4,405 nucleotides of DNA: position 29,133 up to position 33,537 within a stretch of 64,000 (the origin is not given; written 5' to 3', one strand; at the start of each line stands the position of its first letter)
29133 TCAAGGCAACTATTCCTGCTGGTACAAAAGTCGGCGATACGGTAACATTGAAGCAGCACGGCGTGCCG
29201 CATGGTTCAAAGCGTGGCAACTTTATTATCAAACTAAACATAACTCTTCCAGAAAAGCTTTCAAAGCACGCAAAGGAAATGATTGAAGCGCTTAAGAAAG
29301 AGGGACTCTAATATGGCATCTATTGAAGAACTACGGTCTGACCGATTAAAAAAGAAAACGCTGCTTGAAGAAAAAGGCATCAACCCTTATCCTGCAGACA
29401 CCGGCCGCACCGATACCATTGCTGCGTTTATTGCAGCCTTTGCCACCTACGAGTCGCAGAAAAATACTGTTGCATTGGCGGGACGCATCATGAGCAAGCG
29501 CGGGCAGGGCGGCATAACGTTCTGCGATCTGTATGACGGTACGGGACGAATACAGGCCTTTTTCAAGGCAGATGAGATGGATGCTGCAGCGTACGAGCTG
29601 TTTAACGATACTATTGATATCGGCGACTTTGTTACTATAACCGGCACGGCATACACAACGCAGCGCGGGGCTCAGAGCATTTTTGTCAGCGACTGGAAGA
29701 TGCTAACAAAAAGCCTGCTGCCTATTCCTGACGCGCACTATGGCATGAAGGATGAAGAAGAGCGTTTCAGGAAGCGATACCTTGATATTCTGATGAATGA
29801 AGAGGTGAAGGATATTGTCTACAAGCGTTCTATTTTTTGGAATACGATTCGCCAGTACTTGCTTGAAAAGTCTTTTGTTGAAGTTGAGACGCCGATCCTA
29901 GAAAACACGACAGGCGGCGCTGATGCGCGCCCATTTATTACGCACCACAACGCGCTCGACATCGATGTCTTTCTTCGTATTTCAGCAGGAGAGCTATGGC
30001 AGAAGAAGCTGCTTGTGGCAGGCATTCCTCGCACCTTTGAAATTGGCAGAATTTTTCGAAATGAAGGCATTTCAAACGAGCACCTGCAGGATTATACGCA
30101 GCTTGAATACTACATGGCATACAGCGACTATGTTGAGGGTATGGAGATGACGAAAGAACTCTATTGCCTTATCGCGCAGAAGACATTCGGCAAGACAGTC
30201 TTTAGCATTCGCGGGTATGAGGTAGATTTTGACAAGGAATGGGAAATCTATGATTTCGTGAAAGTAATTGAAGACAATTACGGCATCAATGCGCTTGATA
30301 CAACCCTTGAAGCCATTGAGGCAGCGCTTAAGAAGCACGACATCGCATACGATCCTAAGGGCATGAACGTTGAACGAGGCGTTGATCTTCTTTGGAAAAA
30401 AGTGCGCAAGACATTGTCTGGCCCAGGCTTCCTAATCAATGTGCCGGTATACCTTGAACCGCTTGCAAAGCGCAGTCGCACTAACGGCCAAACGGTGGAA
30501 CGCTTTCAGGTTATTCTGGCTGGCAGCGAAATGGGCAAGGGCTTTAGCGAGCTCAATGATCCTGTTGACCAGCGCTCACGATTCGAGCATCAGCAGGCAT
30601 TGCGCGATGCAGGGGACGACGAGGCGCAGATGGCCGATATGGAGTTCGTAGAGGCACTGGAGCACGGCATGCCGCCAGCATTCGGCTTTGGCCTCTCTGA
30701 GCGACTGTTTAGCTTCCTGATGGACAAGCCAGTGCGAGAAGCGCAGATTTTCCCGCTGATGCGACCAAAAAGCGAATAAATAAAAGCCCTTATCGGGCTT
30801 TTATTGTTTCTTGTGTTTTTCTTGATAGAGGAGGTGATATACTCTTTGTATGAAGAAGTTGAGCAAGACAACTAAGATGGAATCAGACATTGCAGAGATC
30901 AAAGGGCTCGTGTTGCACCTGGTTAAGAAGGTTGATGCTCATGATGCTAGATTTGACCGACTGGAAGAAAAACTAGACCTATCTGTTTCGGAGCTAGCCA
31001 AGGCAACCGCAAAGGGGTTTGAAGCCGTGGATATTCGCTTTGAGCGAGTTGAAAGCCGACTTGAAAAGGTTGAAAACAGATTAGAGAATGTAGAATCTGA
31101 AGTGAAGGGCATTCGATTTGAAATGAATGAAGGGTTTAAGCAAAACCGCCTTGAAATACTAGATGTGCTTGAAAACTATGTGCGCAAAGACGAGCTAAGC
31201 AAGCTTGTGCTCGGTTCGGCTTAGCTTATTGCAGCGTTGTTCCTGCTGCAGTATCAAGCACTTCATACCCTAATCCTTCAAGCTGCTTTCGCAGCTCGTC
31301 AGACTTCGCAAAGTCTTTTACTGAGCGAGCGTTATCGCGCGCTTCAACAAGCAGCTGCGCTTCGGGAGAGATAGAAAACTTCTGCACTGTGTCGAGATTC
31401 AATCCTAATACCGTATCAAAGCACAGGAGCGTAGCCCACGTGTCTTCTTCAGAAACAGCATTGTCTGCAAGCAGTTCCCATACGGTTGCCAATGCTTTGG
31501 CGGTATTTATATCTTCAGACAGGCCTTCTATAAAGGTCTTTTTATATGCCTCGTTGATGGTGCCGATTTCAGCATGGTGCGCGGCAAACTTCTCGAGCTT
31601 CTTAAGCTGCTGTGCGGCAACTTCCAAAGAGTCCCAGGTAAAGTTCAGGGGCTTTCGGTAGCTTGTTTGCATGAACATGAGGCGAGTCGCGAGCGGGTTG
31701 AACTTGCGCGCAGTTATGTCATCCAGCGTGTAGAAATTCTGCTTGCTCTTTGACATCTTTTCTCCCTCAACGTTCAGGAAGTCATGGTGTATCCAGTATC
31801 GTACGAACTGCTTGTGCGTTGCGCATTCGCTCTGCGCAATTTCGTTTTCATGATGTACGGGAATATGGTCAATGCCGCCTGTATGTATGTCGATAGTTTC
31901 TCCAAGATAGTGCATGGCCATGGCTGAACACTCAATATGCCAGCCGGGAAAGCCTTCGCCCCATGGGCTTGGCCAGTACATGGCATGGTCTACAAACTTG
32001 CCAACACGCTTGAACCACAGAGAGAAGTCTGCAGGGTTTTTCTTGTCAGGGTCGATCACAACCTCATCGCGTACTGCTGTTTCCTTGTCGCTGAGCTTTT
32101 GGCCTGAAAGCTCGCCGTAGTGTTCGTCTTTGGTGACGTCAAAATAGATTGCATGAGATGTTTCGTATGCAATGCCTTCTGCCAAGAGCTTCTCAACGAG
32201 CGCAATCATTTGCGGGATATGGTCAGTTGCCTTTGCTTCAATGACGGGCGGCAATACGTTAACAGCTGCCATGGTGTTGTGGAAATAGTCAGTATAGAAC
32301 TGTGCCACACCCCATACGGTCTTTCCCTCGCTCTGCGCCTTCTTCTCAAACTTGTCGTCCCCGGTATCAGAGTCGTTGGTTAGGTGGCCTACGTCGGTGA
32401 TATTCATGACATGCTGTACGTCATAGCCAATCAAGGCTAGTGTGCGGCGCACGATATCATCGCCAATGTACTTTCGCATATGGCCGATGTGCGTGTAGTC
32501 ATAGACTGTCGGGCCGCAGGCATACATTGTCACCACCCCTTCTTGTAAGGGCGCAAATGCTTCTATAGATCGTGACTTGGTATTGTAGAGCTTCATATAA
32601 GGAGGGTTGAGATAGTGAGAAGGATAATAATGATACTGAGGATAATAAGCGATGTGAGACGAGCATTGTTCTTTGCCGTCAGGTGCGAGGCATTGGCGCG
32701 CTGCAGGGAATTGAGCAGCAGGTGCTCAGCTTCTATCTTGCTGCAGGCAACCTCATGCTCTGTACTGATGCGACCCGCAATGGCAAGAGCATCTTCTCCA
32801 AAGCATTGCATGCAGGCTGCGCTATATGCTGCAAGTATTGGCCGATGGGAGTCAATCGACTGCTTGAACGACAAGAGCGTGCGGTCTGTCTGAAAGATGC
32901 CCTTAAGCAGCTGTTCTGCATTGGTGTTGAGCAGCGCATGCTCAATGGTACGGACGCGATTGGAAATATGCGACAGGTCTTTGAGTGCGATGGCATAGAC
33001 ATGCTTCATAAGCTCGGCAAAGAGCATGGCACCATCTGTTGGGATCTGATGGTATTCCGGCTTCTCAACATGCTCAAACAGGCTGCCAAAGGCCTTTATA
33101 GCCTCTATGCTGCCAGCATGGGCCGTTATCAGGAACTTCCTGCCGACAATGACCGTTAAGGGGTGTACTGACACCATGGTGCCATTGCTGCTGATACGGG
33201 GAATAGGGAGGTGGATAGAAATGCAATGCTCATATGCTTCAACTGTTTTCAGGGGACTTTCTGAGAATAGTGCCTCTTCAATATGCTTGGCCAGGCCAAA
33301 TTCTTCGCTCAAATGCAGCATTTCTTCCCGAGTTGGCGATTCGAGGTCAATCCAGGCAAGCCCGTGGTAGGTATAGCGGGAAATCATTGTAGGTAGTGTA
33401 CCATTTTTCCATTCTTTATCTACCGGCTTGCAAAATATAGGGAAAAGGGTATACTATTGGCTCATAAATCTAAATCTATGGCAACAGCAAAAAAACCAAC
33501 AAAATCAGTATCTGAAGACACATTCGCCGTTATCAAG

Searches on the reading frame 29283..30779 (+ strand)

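Call 55: search_protein_families(library=pfam, proteins=[window:29283-30779:+], max_evalue=0.001)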
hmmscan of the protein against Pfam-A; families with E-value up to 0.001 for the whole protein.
window:29283-30779:+ (498 aa): 2 families
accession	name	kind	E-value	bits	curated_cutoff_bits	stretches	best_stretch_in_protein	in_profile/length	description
PF00152.25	tRNA-synt_2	-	3.7e-60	204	25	1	157-493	1-307/308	tRNA synthetases class II (D, K and N)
PF01336.31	tRNA_anti-codon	-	2.7e-14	53.3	27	1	63-140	1-74/75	OB-fold nucleic acid binding domain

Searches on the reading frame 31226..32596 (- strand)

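Call 87: search_protein_families(library=pfam, proteins=[window:31226-32596:-], max_evalue=0.00001)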
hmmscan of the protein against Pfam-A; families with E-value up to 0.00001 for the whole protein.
window:31226-32596:- (456 aa): 3 families
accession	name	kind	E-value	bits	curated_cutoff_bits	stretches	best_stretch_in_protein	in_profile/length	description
PF01406.26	tRNA-synt_1e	-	3.9e-100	335.6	27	1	14-327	2-299/301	tRNA synthetases class I (C) catalytic domain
PF09334.17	tRNA-synt_1g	-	1.7e-10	40.6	20.1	0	33-161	12-131/391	tRNA synthetases class I (M)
PF01921.24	tRNA-synt_1f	-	4.8e-06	26.2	27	0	227-339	227-340/360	tRNA synthetases class I (K)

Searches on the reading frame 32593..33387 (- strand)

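Call 87: search_protein_families(library=pfam, proteins=[window:32593-33387:-], max_evalue=0.00001)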
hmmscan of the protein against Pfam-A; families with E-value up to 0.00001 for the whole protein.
window:32593-33387:- (264 aa): 1 family
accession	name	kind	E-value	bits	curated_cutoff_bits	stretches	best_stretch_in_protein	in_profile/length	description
PF01544.23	CorA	-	5e-23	82.3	27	1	9-259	3-249/292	CorA-like Mg2+ transporter protein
